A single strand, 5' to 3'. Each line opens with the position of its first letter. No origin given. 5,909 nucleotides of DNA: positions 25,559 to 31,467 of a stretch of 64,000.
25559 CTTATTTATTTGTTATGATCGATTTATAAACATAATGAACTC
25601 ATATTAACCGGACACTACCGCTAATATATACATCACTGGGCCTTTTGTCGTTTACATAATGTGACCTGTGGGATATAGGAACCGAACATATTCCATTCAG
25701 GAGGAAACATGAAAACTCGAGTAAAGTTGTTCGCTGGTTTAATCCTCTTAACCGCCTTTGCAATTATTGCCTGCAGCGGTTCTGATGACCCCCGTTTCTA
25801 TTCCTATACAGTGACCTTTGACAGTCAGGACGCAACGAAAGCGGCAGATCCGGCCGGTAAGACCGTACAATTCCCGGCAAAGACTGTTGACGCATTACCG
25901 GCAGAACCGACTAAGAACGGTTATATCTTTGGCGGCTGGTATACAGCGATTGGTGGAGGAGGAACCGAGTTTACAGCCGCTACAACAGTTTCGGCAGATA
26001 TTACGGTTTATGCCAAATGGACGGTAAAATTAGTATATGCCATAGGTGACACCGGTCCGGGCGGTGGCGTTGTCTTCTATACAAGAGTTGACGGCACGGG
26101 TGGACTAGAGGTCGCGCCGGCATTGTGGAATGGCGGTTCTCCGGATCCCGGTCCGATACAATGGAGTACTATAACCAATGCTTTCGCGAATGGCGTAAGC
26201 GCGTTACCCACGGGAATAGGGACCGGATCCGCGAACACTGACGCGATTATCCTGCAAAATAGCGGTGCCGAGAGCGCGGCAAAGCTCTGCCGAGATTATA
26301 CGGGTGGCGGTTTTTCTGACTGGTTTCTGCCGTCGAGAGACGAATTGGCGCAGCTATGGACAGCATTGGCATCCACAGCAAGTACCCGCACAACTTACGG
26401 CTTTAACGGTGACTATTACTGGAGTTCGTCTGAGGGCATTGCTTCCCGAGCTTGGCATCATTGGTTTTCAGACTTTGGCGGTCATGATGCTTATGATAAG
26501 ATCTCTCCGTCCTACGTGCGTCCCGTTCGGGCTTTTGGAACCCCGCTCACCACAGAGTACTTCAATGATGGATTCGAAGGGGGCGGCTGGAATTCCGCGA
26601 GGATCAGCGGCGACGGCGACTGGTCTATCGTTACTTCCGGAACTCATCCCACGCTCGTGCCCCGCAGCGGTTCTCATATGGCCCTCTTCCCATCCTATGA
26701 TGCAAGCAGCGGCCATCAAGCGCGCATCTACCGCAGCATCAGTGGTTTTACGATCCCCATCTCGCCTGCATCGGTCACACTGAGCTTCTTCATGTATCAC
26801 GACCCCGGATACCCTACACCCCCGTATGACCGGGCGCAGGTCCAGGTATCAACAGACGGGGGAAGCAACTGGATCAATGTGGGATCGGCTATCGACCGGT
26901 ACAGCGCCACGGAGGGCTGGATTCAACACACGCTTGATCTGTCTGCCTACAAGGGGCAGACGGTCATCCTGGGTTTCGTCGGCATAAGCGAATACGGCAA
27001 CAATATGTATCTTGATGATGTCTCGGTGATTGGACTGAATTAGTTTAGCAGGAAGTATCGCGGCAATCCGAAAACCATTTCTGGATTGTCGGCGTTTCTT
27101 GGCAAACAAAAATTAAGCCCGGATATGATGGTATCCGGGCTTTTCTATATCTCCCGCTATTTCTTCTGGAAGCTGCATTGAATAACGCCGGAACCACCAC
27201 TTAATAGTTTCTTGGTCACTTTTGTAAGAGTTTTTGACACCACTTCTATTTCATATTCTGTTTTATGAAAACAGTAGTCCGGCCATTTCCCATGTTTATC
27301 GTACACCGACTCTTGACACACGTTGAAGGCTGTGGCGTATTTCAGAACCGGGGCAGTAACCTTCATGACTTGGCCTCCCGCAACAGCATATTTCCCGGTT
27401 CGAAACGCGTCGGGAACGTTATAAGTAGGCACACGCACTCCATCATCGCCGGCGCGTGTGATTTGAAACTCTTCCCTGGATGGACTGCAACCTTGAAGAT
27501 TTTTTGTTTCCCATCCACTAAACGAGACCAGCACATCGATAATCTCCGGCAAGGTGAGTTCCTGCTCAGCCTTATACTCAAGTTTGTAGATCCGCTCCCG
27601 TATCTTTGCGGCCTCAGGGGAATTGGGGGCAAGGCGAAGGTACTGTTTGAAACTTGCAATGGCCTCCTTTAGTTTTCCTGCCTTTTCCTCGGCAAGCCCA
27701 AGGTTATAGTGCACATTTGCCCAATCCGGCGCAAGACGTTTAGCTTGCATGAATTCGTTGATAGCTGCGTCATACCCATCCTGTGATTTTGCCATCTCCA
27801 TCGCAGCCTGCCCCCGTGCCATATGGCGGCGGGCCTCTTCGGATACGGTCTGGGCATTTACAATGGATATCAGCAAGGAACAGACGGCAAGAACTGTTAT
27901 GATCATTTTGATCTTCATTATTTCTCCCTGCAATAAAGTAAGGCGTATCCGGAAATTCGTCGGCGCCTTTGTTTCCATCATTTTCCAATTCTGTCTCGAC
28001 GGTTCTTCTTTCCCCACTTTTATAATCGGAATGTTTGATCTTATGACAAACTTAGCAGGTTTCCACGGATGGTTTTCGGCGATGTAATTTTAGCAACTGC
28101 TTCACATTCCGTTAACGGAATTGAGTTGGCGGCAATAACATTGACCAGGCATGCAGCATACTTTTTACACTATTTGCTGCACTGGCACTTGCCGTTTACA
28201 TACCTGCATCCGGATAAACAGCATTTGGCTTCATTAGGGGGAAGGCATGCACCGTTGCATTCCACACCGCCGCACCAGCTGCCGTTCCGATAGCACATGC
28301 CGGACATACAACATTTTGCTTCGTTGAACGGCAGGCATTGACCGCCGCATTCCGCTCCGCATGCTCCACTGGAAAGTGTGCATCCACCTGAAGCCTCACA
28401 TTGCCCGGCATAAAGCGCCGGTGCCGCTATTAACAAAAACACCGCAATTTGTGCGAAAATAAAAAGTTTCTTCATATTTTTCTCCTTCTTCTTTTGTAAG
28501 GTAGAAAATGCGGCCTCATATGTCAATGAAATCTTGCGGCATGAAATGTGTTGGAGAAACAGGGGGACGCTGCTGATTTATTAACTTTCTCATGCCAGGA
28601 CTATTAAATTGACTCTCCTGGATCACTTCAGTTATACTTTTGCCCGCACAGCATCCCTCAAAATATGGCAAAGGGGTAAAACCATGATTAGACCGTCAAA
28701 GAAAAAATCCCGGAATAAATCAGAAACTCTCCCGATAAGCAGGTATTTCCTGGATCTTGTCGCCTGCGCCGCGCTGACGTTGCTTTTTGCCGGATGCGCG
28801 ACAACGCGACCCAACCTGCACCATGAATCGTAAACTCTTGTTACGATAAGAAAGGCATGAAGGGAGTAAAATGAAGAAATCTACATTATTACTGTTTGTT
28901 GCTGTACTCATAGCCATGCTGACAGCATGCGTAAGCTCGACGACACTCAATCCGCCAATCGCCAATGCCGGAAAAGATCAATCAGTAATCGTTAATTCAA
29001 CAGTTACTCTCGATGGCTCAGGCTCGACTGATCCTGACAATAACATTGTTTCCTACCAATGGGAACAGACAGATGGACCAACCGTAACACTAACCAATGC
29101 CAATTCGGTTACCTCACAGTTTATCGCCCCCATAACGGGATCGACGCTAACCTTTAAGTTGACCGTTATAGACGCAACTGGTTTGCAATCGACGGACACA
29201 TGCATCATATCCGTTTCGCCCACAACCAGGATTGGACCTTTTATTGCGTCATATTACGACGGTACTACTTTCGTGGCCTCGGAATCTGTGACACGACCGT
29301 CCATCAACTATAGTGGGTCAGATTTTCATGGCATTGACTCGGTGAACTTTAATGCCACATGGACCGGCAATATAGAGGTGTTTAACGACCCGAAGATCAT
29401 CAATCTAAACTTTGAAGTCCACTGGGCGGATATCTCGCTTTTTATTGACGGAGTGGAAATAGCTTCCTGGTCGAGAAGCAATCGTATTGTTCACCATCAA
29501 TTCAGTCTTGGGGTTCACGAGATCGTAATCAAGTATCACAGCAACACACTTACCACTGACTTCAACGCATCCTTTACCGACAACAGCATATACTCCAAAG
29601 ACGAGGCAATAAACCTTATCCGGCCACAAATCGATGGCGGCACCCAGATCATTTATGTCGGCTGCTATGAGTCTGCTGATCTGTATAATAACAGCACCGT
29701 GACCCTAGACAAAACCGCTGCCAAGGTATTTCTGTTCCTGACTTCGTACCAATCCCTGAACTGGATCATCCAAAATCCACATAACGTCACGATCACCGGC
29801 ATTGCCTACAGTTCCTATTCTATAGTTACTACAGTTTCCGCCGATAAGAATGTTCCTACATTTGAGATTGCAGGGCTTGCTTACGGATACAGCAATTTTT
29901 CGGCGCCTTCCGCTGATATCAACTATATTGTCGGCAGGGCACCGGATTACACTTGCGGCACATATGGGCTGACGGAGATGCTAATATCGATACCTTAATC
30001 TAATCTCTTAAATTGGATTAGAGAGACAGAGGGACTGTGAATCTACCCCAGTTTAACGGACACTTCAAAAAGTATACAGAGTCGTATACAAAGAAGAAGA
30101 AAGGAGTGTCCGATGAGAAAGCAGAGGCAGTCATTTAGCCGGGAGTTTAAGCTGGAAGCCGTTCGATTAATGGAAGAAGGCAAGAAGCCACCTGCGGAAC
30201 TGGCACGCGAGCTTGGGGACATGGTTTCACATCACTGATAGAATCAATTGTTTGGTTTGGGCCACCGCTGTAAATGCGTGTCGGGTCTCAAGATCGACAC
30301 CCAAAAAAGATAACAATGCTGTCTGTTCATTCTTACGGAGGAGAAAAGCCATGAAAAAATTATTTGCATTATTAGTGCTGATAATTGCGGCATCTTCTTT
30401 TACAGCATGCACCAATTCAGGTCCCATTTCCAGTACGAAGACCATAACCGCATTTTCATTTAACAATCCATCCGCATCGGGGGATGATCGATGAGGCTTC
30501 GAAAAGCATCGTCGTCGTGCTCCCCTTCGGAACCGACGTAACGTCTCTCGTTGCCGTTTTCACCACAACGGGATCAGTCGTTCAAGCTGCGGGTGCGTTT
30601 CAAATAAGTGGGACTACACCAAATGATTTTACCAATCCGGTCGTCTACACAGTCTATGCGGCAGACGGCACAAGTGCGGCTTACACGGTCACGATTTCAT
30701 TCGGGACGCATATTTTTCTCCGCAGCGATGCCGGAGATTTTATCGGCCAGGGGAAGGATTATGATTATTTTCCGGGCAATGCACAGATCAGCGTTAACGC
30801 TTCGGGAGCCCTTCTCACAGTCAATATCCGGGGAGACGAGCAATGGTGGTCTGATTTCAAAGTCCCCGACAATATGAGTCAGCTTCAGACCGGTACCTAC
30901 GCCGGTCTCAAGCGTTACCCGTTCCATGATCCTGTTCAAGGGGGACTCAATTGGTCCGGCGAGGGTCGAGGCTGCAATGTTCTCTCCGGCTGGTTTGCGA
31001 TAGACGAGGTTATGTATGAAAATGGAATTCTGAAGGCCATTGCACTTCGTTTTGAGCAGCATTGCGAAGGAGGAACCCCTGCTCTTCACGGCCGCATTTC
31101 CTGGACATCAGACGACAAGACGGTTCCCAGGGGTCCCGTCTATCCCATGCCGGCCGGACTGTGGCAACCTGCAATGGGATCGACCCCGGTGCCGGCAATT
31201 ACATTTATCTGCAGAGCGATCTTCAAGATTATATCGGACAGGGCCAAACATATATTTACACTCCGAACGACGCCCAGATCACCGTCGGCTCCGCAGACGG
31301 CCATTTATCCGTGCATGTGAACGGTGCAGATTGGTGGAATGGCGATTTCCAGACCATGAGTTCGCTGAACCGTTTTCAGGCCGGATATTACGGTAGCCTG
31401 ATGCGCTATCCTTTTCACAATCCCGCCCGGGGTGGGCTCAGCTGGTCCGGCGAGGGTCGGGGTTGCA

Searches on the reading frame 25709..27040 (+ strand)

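Call 12: search_protein_families(library=pfam, proteins=[window:25709-27040:+], max_evalue=0.001)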
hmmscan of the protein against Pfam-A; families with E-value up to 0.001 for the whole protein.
window:25709-27040:+ (444 aa): 3 families
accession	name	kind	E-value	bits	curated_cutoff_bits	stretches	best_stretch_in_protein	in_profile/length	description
PF09479.16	Flg_new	-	8e-14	51.9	27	1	33-103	1-65/65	Listeria-Bacteroides repeat domain (List_Bact_rpt)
PF07603.17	Lcl_C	-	1.7e-09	38.4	34.9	1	187-274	24-117/117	Lcl C-terminal domain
PF20773.4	InhA-like_MAM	-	0.00022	21.2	26.9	1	373-438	79-160/191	Immune inhibitor A-like, MAM domain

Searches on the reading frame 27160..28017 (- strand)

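Call 12: search_protein_families(library=pfam, proteins=[window:27160-28017:-], max_evalue=0.001)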
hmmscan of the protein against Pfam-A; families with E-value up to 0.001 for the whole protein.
window:27160-28017:- (286 aa): 9 families
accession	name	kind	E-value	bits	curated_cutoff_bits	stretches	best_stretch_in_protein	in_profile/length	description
PF13414.12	TPR_11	-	8.5e-09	35.4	26.8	1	82-112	10-40/42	TPR repeat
PF07719.23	TPR_2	-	6.8e-08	32.5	27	1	100-132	1-33/34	Tetratricopeptide repeat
PF13371.12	TPR_9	-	3.7e-07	30.5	35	1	78-143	7-72/73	Tetratricopeptide repeat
PF13432.12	TPR_16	-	4.2e-07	30.7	32.7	1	79-134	10-65/65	Tetratricopeptide repeat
PF13181.12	TPR_8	-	6.2e-07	29.5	25.7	1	100-132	1-33/34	Tetratricopeptide repeat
PF00515.34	TPR_1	-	1.2e-06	28.5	27.8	1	100-132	1-33/34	Tetratricopeptide repeat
PF13428.12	TPR_14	-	9.8e-05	23.1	23.5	1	101-137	2-38/44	Tetratricopeptide repeat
PF14559.12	TPR_19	-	0.00058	20.6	25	0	82-143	7-68/68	Tetratricopeptide repeat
PF13424.12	TPR_12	-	0.00073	20.1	30.1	0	79-131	16-76/77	Tetratricopeptide repeat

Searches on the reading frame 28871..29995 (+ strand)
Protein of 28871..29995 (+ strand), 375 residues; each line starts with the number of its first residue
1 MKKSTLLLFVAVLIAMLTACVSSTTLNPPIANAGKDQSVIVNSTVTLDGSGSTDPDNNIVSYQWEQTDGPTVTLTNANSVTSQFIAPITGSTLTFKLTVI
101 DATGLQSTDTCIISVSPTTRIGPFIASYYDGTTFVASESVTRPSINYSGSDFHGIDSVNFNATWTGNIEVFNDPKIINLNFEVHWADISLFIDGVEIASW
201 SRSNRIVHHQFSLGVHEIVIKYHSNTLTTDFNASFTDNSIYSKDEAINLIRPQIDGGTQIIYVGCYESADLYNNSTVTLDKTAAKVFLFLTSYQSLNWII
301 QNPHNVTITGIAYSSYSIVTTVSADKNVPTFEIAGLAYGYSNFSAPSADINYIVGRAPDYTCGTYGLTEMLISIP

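Call 12: search_protein_families(library=pfam, proteins=[window:28871-29995:+], max_evalue=0.001)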
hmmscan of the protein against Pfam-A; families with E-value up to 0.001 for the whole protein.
window:28871-29995:+ (375 aa): 3 families
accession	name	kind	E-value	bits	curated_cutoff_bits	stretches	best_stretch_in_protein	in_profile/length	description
PF22352.2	K319L-like_PKD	-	4e-20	72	27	1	33-115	1-84/84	K319L-like, PKD domain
PF18911.6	PKD_4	-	1e-11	45.1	27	1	28-111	3-81/85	PKD domain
PF21027.3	Sde0182_C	-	0.00068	20.6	27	0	44-80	1-42/83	Cellulose-binding protein Sde0182, C-terminal domain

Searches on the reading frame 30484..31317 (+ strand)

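Call 12: search_protein_families(library=pfam, proteins=[window:30484-31317:+], max_evalue=0.001)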
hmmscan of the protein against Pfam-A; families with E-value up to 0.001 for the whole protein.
window:30484-31317:+ (278 aa): 1 family
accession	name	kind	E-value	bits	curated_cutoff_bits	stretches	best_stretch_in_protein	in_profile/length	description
PF19755.4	DUF6242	-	4.4e-05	23.9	29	1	2-72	36-119/217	Domain of unknown function (DUF6242)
